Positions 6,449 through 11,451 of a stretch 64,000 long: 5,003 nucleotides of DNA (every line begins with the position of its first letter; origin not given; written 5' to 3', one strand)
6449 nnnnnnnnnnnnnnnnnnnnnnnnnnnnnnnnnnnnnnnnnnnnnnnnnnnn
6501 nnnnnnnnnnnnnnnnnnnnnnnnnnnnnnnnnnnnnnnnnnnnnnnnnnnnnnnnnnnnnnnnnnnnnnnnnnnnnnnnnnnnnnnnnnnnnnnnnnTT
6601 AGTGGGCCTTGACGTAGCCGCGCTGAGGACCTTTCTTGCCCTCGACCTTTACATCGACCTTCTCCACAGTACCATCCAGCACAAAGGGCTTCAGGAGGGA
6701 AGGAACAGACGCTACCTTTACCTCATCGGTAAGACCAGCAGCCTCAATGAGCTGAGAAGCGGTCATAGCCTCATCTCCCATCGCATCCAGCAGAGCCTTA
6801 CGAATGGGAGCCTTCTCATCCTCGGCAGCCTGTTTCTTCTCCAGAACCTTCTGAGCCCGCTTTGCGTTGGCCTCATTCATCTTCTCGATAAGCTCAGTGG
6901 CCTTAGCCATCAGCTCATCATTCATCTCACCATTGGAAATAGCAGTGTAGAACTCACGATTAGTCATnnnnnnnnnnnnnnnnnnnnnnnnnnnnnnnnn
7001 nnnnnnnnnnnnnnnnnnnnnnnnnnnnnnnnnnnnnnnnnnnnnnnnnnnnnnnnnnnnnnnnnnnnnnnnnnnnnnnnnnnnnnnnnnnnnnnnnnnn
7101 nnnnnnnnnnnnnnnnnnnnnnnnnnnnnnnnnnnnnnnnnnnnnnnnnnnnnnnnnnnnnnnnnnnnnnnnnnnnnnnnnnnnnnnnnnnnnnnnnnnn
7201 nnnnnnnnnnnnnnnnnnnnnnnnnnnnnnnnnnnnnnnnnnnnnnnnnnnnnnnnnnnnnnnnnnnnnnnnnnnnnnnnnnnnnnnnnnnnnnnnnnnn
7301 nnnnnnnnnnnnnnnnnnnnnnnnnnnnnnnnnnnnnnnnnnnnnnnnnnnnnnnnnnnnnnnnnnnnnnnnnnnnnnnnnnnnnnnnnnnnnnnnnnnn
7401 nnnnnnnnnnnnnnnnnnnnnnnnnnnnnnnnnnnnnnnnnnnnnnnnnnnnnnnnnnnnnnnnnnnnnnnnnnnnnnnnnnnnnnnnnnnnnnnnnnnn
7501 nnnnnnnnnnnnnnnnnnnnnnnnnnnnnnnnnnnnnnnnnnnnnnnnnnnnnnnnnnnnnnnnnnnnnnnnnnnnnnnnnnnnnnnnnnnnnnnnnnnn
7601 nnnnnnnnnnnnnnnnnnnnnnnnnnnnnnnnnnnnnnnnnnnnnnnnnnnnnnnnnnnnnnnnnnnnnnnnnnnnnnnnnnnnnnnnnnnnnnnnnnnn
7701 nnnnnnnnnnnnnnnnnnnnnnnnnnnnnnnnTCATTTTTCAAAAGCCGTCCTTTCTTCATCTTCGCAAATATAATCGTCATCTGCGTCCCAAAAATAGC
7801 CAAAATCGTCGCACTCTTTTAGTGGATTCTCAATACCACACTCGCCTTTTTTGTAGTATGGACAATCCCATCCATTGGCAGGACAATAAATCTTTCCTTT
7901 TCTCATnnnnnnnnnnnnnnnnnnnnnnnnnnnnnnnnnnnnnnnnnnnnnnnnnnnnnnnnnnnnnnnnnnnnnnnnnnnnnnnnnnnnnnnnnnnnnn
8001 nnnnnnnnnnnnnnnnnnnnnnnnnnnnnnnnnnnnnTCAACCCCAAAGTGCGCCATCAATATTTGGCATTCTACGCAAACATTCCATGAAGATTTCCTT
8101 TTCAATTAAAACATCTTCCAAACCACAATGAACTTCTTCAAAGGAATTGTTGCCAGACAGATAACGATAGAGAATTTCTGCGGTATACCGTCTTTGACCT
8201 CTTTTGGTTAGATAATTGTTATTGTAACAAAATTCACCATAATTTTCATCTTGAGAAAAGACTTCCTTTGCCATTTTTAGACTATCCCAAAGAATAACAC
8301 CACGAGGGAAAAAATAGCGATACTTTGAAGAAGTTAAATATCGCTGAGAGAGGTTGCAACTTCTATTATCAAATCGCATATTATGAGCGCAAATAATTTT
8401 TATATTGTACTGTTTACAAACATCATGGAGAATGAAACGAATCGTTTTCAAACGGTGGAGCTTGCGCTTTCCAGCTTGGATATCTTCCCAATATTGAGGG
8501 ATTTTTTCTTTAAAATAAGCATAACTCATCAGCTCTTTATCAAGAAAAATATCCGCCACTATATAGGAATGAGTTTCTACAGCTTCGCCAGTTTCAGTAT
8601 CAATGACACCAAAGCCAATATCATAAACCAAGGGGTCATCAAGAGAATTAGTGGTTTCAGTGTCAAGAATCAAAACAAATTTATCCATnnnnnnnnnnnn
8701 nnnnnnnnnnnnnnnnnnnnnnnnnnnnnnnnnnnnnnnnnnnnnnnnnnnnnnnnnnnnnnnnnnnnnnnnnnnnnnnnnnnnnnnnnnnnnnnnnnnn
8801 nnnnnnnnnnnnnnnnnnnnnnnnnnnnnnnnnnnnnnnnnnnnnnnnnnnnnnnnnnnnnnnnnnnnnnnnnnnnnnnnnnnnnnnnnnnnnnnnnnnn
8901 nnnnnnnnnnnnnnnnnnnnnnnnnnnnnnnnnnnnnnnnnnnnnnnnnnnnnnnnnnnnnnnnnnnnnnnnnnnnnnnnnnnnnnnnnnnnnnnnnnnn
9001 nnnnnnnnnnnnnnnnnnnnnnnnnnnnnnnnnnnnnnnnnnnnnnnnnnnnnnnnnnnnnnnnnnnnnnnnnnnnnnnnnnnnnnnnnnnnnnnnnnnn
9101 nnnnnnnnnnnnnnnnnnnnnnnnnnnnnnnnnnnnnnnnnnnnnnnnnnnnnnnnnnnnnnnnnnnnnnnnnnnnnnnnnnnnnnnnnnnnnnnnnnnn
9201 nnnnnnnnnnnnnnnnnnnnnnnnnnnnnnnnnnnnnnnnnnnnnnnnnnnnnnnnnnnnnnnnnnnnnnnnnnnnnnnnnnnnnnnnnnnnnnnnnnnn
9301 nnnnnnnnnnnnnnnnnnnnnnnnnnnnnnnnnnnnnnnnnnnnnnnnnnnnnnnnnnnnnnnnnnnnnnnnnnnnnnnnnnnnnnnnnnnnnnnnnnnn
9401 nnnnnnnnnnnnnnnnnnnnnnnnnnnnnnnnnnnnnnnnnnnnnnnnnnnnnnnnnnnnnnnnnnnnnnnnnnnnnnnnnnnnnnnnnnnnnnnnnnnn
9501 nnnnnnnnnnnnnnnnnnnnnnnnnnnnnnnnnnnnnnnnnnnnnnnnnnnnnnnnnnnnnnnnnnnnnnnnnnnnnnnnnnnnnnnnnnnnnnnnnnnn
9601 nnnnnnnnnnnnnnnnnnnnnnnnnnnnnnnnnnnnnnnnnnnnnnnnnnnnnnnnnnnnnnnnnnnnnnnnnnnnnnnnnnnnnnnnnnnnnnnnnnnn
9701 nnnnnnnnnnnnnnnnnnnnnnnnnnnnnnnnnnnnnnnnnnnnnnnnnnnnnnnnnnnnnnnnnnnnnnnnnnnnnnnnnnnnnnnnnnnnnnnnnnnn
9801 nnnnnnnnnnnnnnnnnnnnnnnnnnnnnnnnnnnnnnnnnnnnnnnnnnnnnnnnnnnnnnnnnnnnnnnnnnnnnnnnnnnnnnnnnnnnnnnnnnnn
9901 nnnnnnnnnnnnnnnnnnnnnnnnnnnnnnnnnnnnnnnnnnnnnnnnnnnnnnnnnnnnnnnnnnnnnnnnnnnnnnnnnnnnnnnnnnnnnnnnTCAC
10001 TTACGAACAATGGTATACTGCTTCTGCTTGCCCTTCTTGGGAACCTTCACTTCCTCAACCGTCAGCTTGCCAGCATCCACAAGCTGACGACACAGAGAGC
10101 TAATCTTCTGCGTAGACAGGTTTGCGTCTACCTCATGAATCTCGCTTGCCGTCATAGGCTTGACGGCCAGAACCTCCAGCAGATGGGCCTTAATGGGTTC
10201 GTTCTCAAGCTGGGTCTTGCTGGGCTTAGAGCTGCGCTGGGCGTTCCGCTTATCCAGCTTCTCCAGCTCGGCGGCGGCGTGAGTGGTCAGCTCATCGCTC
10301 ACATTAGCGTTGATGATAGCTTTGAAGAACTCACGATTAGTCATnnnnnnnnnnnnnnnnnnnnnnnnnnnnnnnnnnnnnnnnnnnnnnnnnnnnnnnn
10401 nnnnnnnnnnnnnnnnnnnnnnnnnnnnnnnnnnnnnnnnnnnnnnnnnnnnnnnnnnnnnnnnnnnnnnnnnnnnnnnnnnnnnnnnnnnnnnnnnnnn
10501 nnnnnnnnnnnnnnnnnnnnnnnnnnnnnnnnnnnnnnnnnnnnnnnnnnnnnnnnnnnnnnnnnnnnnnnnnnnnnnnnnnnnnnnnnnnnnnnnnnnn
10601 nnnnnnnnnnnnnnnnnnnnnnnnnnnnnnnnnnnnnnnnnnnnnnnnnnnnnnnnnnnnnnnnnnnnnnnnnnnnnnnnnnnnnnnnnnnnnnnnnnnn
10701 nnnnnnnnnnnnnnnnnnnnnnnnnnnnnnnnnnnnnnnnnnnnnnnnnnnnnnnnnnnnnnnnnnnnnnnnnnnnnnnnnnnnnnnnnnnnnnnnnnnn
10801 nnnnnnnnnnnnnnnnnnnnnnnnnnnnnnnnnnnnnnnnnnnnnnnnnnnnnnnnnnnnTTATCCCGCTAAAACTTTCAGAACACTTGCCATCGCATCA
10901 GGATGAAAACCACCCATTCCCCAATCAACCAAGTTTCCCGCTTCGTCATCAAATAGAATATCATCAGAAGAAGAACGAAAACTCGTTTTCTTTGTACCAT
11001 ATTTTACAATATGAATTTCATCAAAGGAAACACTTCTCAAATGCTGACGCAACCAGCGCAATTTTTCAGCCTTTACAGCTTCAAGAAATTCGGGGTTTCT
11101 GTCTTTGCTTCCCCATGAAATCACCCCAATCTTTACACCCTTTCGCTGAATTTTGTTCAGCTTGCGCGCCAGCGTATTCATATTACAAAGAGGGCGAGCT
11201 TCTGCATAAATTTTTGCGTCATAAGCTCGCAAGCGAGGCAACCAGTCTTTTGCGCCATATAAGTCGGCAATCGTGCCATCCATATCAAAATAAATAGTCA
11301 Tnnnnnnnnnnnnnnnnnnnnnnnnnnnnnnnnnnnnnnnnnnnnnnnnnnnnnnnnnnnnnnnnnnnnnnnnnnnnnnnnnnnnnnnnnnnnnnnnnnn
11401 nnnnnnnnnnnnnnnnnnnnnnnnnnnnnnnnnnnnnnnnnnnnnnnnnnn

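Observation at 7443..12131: Eight-copy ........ palindrome family marking the boundaries of single-gene early cassettes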

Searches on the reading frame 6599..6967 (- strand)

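Call 11: search_protein_families(library=pfam, max_evalue=0.01, proteins=[window:6599-6967:-])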
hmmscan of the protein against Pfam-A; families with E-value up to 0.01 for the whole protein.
window:6599-6967:- (122 aa): 1 family
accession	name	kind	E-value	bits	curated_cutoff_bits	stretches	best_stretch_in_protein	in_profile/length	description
PF17782.7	DprA_WH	-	0.0003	21.2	22.9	1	44-80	2-38/61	DprA winged helix domain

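Call 28: search_protein_families(library=phrogs, max_evalue=0.01, proteins=[window:6599-6967:-])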
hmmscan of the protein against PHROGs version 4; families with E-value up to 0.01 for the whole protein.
window:6599-6967:- (122 aa): 1 family
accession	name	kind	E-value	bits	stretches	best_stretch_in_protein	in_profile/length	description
phrog_28308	-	unknown function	0.0027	18.7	1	17-107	202-287/320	-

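Call 43: search_protein_families(library=ncbifam, max_evalue=1, proteins=[window:6599-6967:-])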
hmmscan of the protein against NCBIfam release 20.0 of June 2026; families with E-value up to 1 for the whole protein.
window:6599-6967:- (122 aa): 2 families
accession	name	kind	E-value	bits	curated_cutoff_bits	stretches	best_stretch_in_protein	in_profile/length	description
TIGR03741.1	PRTRC_E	subfamily_domain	0.17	11.9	37.95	1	85-107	40-59/106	PRTRC system protein E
NF041295.1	dynobact_RiPP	equivalog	0.23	11.8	40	1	57-90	4-38/48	dynobactin A family peptide antibiotic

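Call 92: search_protein_families(library=padloc, max_evalue=0.01, proteins=[window:6599-6967:-])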
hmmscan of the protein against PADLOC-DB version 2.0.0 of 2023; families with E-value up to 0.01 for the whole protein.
window:6599-6967:- (122 aa): 0 families

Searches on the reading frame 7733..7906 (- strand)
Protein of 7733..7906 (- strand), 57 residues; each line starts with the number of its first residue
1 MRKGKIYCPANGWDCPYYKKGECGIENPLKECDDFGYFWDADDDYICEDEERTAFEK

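Call 11: search_protein_families(library=pfam, max_evalue=0.01, proteins=[window:7733-7906:-])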
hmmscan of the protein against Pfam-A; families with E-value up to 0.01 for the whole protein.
window:7733-7906:- (57 aa): 0 families

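Call 28: search_protein_families(library=phrogs, max_evalue=0.01, proteins=[window:7733-7906:-])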
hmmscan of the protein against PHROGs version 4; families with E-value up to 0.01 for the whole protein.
window:7733-7906:- (57 aa): 0 families

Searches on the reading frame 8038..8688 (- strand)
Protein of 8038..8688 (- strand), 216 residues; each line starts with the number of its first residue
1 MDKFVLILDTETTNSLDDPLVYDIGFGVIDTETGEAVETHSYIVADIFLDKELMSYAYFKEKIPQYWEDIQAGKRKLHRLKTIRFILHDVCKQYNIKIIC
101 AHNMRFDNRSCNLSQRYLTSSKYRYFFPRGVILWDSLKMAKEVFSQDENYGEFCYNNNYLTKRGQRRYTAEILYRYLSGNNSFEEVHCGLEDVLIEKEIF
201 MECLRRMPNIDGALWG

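Call 11: search_protein_families(library=pfam, max_evalue=0.01, proteins=[window:8038-8688:-])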
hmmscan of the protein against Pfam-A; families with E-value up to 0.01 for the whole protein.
window:8038-8688:- (216 aa): 0 families

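Call 28: search_protein_families(library=phrogs, max_evalue=0.01, proteins=[window:8038-8688:-])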
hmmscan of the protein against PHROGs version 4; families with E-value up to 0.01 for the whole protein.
window:8038-8688:- (216 aa): 2 families
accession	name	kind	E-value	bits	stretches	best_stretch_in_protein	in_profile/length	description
phrog_20187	-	unknown function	2e-34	120.3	1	1-207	6-231/272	-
phrog_192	-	DNA, RNA and nucleotide metabolism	0.00012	22.5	1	5-204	108-271/397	DNA polymerase exonuclease subunit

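Call 92: search_protein_families(library=padloc, max_evalue=0.01, proteins=[window:8038-8688:-])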
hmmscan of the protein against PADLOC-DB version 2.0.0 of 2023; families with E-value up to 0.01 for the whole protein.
window:8038-8688:- (216 aa): 1 family
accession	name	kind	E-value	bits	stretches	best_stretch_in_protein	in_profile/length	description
PDLC01247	DEDDh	-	2.7e-05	22.8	1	6-200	1-138/139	"CAS-I,CAS-II,CAS-III,CAS-IV,CAS-V,CAS-VI; associated"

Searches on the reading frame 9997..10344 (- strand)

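Call 11: search_protein_families(library=pfam, max_evalue=0.01, proteins=[window:9997-10344:-])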
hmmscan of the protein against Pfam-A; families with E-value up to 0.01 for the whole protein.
window:9997-10344:- (115 aa): 0 families

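Call 28: search_protein_families(library=phrogs, max_evalue=0.01, proteins=[window:9997-10344:-])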
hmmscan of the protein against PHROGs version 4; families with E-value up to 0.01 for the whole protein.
window:9997-10344:- (115 aa): 2 families
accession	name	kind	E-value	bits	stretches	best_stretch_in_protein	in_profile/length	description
phrog_19455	-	unknown function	0.00029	22.1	1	15-96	27-114/138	-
phrog_28227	-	unknown function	0.0095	17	0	48-98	40-91/101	-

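Call 43: search_protein_families(library=ncbifam, max_evalue=1, proteins=[window:9997-10344:-])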
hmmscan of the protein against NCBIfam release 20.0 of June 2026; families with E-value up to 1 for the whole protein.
window:9997-10344:- (115 aa): 1 family
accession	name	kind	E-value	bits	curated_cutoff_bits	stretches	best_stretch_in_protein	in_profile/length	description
NF000930.0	PRK00092.2-2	equivalog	0.052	13.4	150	1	77-113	5-41/179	ribosome maturation factor RimP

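Call 92: search_protein_families(library=padloc, max_evalue=0.01, proteins=[window:9997-10344:-])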
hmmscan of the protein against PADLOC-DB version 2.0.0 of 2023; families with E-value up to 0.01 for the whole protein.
window:9997-10344:- (115 aa): 1 family
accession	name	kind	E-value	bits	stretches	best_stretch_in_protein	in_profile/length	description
PDLC03963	SoFic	-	0.0014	16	1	21-110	268-349/361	-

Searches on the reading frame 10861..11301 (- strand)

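Call 11: search_protein_families(library=pfam, max_evalue=0.01, proteins=[window:10861-11301:-])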
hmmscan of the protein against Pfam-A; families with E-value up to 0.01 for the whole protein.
window:10861-11301:- (146 aa): 2 families
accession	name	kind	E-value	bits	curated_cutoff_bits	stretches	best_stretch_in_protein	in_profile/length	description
PF06941.18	NT5C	-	2.4e-06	28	24.8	1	46-125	74-141/180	5' nucleotidase, deoxy (Pyrimidine), cytosolic type C protein (NT5C)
PF13419.12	HAD_2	-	0.0022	18.6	23.8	0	38-80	78-120/178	Haloacid dehalogenase-like hydrolase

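Call 28: search_protein_families(library=phrogs, max_evalue=0.01, proteins=[window:10861-11301:-])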
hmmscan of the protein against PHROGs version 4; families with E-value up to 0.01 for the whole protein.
window:10861-11301:- (146 aa): 2 families
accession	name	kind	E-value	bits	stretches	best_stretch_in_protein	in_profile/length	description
phrog_2643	-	moron, auxiliary metabolic gene and host takeover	3.7e-11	44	1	29-129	51-148/182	5'-3' deoxyribonucleotidase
phrog_420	-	unknown function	1.2e-07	32.5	1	41-131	89-169/267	unknown function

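Call 92: search_protein_families(library=padloc, max_evalue=0.01, proteins=[window:10861-11301:-])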
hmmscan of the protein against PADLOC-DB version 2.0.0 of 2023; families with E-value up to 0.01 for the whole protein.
window:10861-11301:- (146 aa): 0 families
